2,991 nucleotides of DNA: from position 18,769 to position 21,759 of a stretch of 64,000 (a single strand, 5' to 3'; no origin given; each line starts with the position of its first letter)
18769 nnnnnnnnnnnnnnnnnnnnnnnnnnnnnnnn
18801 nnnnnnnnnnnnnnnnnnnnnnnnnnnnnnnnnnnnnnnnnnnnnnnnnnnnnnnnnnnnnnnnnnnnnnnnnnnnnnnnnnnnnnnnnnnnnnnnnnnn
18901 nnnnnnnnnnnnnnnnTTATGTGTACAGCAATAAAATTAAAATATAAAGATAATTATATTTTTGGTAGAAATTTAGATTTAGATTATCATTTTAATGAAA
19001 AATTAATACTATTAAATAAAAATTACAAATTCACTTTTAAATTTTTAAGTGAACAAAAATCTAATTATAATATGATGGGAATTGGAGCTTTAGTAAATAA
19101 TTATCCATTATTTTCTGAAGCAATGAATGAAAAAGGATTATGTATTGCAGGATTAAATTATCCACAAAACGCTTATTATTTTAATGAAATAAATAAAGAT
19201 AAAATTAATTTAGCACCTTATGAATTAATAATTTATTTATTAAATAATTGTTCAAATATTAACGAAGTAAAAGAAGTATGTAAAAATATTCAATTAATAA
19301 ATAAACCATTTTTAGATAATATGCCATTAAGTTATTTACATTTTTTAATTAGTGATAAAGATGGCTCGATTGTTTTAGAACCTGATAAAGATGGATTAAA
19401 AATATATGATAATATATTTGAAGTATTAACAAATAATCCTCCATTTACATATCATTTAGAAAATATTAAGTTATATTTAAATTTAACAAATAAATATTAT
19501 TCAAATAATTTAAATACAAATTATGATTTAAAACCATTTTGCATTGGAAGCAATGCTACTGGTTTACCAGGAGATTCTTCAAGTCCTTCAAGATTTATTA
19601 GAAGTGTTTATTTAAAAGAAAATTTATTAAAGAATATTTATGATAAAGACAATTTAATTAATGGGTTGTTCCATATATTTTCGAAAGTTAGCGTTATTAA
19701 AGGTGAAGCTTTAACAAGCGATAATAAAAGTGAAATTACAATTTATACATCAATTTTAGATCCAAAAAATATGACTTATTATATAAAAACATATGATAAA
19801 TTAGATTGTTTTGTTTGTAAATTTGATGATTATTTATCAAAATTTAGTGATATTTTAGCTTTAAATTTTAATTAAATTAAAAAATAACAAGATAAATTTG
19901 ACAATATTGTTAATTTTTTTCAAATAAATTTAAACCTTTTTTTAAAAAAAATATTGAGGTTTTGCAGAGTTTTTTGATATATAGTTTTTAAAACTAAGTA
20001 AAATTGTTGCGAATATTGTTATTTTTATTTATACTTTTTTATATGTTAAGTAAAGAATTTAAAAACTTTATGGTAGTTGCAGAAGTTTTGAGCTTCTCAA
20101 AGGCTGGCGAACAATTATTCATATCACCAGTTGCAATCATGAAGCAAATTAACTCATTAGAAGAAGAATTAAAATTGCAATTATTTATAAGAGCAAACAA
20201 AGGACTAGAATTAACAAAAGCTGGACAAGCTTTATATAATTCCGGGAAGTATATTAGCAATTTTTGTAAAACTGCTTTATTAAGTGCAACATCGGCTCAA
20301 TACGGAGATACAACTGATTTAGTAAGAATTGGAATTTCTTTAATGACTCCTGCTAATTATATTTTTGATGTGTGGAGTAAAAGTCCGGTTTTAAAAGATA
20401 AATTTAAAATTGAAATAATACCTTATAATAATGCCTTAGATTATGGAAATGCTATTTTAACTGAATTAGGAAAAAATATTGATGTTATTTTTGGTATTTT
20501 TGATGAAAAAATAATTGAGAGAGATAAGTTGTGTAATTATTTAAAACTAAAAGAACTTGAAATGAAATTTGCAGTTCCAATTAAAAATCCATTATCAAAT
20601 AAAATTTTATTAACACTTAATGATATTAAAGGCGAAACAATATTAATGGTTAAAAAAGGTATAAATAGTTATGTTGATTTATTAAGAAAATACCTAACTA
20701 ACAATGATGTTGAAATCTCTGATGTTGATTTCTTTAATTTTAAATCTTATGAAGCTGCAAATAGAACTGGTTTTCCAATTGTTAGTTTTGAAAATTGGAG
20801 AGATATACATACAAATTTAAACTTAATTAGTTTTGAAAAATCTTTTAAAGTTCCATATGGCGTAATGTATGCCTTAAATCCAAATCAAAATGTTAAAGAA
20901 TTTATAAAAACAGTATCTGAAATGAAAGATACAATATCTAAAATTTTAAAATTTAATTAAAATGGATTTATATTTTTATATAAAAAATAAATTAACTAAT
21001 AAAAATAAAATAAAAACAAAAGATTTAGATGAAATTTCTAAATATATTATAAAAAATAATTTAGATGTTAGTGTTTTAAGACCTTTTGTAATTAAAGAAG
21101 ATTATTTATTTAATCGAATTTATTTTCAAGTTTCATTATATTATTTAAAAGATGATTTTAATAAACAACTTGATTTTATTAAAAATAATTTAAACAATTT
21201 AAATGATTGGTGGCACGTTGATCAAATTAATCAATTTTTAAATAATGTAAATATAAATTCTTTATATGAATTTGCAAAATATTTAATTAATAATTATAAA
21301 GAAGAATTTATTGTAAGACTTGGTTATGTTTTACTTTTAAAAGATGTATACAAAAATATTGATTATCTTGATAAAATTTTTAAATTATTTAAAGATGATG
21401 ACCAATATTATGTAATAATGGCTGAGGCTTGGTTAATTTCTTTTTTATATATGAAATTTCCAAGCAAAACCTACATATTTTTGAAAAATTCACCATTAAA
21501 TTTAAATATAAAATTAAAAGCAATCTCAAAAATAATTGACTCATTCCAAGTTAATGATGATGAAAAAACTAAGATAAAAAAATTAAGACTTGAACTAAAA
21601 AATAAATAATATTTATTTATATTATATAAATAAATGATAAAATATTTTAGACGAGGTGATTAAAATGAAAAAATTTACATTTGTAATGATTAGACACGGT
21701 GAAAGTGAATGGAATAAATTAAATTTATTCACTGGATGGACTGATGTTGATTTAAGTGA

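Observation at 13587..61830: Dispersed ~30-bp repeat family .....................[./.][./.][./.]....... at six loci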

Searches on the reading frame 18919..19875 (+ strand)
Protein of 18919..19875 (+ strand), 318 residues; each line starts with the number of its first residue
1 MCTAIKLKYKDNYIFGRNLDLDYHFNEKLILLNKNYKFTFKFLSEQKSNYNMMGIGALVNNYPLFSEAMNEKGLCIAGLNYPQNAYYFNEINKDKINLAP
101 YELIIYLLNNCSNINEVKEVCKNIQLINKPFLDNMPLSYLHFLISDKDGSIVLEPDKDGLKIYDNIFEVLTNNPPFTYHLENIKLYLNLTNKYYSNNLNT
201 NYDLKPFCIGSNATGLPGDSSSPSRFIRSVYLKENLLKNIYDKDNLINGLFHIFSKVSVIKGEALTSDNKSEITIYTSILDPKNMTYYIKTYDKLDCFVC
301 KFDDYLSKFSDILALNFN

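Call 8: search_protein_families(library=pfam, proteins=[window:18919-19875:+])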
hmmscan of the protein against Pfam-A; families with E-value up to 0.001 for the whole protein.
window:18919-19875:+ (318 aa): 2 families
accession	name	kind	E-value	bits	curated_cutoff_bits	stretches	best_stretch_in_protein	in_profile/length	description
PF02275.23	CBAH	-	1.2e-81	275.3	20.4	1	2-296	1-297/316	Linear amide C-N hydrolases, choloylglycine hydrolase family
PF03417.21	AAT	-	0.00015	22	23.2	0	10-124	4-97/225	Acyl-coenzyme A:6-aminopenicillanic acid acyl-transferase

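Call 19: find_encoding_contigs(protein=window:18919-19875:+, flank=10000, max_places=10)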
Protein window:18919-19875:+ (318 aa): 6 contigs read that carry it; 2 places shown.
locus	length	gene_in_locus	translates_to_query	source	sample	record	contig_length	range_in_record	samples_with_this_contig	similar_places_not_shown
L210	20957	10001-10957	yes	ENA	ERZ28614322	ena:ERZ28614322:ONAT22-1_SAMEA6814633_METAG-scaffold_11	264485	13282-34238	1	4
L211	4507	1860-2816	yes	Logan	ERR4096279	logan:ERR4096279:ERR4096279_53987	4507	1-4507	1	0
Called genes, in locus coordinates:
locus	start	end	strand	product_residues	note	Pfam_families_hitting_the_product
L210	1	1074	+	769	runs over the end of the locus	PF02368:Big_2 (weak), PF21461:HL_N-beta (faint), PF22359:Big-like (faint), PF26182:Ig_NUP210_5th (faint), PF26918:Ig_Eae (faint), PF02368:Big_2, PF04231:Endonuclease_1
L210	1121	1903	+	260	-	-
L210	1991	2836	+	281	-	PF00005:ABC_tran, PF13304:AAA_21 (faint)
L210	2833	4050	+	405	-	PF12679:ABC2_membrane_2, PF12698:ABC2_membrane_3, PF01061:ABC2_membrane, PF12730:ABC2_membrane_4 (weak)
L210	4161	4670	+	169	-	PF13302:Acetyltransf_3, PF13420:Acetyltransf_4, PF00583:Acetyltransf_1, PF13673:Acetyltransf_10, PF13508:Acetyltransf_7, PF08445:FR47 (weak)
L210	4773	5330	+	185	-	-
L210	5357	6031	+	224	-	PF03703:bPH_2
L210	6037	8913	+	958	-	PF13091:PLDc_2, PF00270:DEAD, PF04851:ResIII, PF18766:SWI2_SNF2, PF00271:Helicase_C, PF26350:DUF8090, PF11907:DUF3427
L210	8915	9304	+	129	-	PF00293:NUDIX, PF14815:NUDIX_4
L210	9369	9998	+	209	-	PF00657:Lipase_GDSL, PF13472:Lipase_GDSL_2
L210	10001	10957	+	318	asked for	PF02275:CBAH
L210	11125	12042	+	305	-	PF00126:HTH_1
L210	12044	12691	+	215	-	-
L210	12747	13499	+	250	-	PF00300:His_Phos_1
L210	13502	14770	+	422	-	PF01553:Acyltransferase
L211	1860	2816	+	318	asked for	PF02275:CBAH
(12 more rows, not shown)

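Call 46: find_homologous_proteins(query=window:18919-19875:+, max_evalue=1e-40)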
Query window:18919-19875:+ (318 aa): 6835 proteins with E <= 1e-40 among 8000 candidates; the best 120 are listed.
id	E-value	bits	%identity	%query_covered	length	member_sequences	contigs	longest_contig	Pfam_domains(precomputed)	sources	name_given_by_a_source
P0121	4.5e-198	675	97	100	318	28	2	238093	PF02275.24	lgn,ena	-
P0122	4.4e-127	442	67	95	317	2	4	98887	PF02275.24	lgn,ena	-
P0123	1.8e-125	437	65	96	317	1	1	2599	PF02275.24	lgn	-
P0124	2.2e-125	436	66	95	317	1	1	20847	PF02275.24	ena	-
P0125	2.2e-124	433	65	96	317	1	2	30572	PF02275.24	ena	-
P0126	4.6e-124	432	65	95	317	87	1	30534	PF02275.24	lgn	-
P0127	6.9e-124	432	63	96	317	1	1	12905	PF02275.24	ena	-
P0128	8.3e-124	431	63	96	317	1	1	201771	PF02275.24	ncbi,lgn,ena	-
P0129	1.4e-123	431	65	95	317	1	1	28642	PF02275.24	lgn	-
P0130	5.3e-123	429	64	95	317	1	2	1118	PF02275.24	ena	-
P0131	6.7e-123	428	63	96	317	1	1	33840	PF02275.24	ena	-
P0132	9.4e-123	428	65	95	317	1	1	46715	PF02275.24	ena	-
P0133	9.8e-123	428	64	96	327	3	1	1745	PF02275.24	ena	-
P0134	2.3e-122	427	65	93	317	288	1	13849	PF02275.24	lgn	-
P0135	7.2e-122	425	62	96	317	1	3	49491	PF02275.24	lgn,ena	-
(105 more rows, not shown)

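Call 47: find_encoding_contigs(protein=P0121, flank=10000, max_places=3)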
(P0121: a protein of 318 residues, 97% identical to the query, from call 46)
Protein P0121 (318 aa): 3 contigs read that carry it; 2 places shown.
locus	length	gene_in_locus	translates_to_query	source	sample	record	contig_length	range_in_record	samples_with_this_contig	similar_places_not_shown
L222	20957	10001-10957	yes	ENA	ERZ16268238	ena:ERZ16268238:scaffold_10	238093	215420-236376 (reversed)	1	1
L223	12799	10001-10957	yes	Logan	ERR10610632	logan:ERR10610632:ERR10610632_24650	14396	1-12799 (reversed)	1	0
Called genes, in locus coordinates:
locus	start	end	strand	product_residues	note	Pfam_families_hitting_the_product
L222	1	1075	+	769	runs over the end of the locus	PF02368:Big_2, PF21461:HL_N-beta (faint), PF22359:Big-like (faint), PF26182:Ig_NUP210_5th (faint), PF26918:Ig_Eae (faint), PF02368:Big_2, PF04231:Endonuclease_1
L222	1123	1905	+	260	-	-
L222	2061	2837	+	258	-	PF00005:ABC_tran, PF13175:AAA_15 (weak), PF13304:AAA_21 (faint)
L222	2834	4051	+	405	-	PF12679:ABC2_membrane_2, PF12698:ABC2_membrane_3, PF01061:ABC2_membrane, PF12730:ABC2_membrane_4 (weak)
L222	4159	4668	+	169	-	PF13302:Acetyltransf_3, PF13420:Acetyltransf_4, PF00583:Acetyltransf_1, PF13673:Acetyltransf_10, PF13508:Acetyltransf_7, PF08445:FR47 (weak)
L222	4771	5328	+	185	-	-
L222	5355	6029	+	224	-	PF03703:bPH_2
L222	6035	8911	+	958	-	PF13091:PLDc_2, PF00270:DEAD, PF04851:ResIII, PF00271:Helicase_C, PF26350:DUF8090, PF11907:DUF3427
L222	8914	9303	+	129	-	PF00293:NUDIX, PF14815:NUDIX_4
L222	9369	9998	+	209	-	PF00657:Lipase_GDSL, PF13472:Lipase_GDSL_2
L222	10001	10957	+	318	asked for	PF02275:CBAH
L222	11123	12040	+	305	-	PF00126:HTH_1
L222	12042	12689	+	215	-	-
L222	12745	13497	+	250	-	PF00300:His_Phos_1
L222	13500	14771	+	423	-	PF01553:Acyltransferase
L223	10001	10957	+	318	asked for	PF02275:CBAH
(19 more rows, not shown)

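Call 48: find_encoding_contigs(protein=P0122, flank=10000, max_places=1)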
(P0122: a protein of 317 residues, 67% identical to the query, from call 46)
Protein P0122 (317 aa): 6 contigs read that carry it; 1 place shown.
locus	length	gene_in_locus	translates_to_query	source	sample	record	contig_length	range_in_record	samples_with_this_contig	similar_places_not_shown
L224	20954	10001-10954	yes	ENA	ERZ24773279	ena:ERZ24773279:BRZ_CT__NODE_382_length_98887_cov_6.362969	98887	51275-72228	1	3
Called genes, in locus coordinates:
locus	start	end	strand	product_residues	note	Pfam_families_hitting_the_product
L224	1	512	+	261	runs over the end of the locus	PF00528:BPD_transp_1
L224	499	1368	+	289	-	PF00528:BPD_transp_1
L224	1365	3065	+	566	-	PF02903:Alpha-amylase_N, PF00128:Alpha-amylase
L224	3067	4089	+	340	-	PF00356:LacI, PF00532:Peripla_BP_1, PF13407:Peripla_BP_4, PF13377:Peripla_BP_3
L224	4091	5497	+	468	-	PF03215:Rad17 (weak), PF00005:ABC_tran, PF17912:OB_MalK (faint)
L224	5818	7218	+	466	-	PF13173:AAA_14, PF13635:DUF4143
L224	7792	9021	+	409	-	PF13173:AAA_14, PF13635:DUF4143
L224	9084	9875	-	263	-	PF17774:YlmH_RBD, PF01479:S4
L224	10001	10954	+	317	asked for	PF02275:CBAH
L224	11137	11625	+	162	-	PF12844:HTH_19, PF13560:HTH_31, PF01381:HTH_3, PF13443:HTH_26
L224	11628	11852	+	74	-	-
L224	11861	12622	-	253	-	-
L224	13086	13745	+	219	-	-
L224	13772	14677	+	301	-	-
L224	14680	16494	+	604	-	-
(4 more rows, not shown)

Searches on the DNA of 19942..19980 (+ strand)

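Call 59: search_dna_similar(query=window:19942-19980:+, collection=plasmids, mode=distant, max_evalue=10, max_rows=15)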
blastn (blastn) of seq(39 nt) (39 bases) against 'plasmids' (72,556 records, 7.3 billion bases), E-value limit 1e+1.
Records with a match: 5; places in all: 5; records where one place covers at least 80% of the query: 0.
Best place of each record, by identity: >=99% 2; 95-99% 1; 90-95% 1; 80-90% 1.
By first word of the organism name: Ensifer 1; Shewanella 1; Pantoea 1; Vibrio 1; Bacillus 1.
By predicted mobility (MOB-suite, as given by PLSDB): non-mobilizable 4; conjugative 1.
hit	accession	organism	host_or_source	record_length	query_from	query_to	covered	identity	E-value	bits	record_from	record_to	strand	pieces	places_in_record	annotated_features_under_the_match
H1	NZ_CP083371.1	Ensifer canadensis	Melilotus albus,Cell Culture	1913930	3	30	72%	85.7%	6e+0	34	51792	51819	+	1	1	none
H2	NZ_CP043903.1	Shewanella sp. LC6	-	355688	14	37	62%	91.7%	2e+0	36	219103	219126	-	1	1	hypothetical protein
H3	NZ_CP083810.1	Pantoea agglomerans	Eucalyptus grandis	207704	7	27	54%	95.2%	6e+0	35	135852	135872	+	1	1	none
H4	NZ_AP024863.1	Vibrio aerogenes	-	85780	19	37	49%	100.0%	2e+0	36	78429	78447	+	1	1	sigma 54-interacting transcriptional regulator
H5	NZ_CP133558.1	Bacillus wiedmannii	Thaumetopoea processionea,liquid culture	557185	21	39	49%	100.0%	2e+0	36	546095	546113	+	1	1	helix-turn-helix transcriptional regulator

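Call 60: search_dna_similar(query=window:19942-19980:+, collection=phages, mode=distant, max_evalue=10, max_rows=15)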
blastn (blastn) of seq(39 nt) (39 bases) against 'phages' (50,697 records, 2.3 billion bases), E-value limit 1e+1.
Records with a match: 11; places in all: 11; records where one place covers at least 80% of the query: 1.
Best place of each record, by identity: >=99% 5; 95-99% 1; 90-95% 4; 80-90% 1.
By first word of the organism name: Acinetobacter 4; Streptococcus 3; Escherichia 1; Phage 1; Bacillus 1; Marine 1.
By host as written in the record: - 6; Acinetobacter soli KZ-1 2; Streptococcus uberis C9359 1; Streptococcus uberis C5388 1; Streptococcus parauberis KCTC_11980BP 1.
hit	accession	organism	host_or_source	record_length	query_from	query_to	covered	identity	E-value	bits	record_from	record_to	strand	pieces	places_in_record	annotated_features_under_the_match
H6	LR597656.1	Escherichia phage Stevie_ev116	-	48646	1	34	87%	82.9%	2e+0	34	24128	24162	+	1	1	hypothetical protein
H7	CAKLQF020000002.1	Acinetobacter phage MD-2021a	not known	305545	1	24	62%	91.7%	7e+0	32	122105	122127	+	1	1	ycgF: putative signal transduction protein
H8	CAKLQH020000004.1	Acinetobacter phage MD-2021a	not known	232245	1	24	62%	91.7%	7e+0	32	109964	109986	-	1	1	ycgF: putative signal transduction protein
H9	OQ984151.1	Phage C75C1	-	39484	17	38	56%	90.9%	7e+0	32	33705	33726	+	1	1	hypothetical protein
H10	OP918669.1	Bacillus phage yong1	Bacillus subtilis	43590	4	25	56%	90.9%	7e+0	32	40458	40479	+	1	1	none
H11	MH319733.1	Marine virus AG-345-E02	single cell amplified by WGA-X; seawater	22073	15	34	51%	95.0%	7e+0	33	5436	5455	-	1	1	record has no annotation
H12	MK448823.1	Streptococcus phage Javan633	Streptococcus uberis C9359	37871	8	25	46%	100.0%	2e+0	34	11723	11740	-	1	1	DNA primase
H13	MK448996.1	Streptococcus phage Javan628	Streptococcus uberis C5388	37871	8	25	46%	100.0%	2e+0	34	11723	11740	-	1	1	DNA primase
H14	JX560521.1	Acinetobacter phage phiAC-1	Acinetobacter soli KZ-1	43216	20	36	44%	100.0%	7e+0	32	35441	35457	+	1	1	putative tail fiber protein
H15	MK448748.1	Streptococcus phage Javan389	Streptococcus parauberis KCTC_11980BP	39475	8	24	44%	100.0%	7e+0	32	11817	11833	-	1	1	DNA primase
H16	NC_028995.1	Acinetobacter phage phiAC-1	Acinetobacter soli KZ-1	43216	20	36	44%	100.0%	7e+0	32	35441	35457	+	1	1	putative tail fiber protein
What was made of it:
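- Tried and rejected: BLAST against phage and plasmid collections gives only E of 2 or more (calls 59, 60).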

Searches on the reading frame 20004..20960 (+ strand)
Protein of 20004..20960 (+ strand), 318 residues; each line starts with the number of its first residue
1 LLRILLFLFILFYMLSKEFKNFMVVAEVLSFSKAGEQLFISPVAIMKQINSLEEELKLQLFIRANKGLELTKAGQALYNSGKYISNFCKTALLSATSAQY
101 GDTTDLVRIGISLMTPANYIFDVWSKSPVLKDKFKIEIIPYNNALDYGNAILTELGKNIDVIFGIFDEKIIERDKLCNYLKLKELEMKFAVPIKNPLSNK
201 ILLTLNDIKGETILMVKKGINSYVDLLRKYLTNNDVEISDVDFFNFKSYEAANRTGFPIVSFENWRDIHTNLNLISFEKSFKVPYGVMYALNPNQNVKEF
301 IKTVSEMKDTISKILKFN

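Call 8: search_protein_families(library=pfam, proteins=[window:20004-20960:+])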
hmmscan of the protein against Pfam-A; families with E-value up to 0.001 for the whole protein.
window:20004-20960:+ (318 aa): 1 family
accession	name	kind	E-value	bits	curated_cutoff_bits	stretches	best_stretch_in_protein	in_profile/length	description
PF00126.33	HTH_1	-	4e-16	59.1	26.6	1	19-75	4-60/60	Bacterial regulatory helix-turn-helix protein, lysR family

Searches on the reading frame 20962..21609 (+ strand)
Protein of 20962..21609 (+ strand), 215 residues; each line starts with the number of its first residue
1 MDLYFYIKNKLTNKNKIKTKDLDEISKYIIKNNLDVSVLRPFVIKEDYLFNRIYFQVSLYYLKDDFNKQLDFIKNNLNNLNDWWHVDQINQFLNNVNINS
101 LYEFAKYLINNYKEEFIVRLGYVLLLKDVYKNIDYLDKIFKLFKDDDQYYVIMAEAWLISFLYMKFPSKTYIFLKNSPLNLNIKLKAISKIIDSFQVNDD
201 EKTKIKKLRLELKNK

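Call 78: search_protein_families(library=pfam, proteins=[window:20962-21609:+], max_evalue=0.001)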
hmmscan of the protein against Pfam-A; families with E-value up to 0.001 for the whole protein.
window:20962-21609:+ (215 aa): 0 families
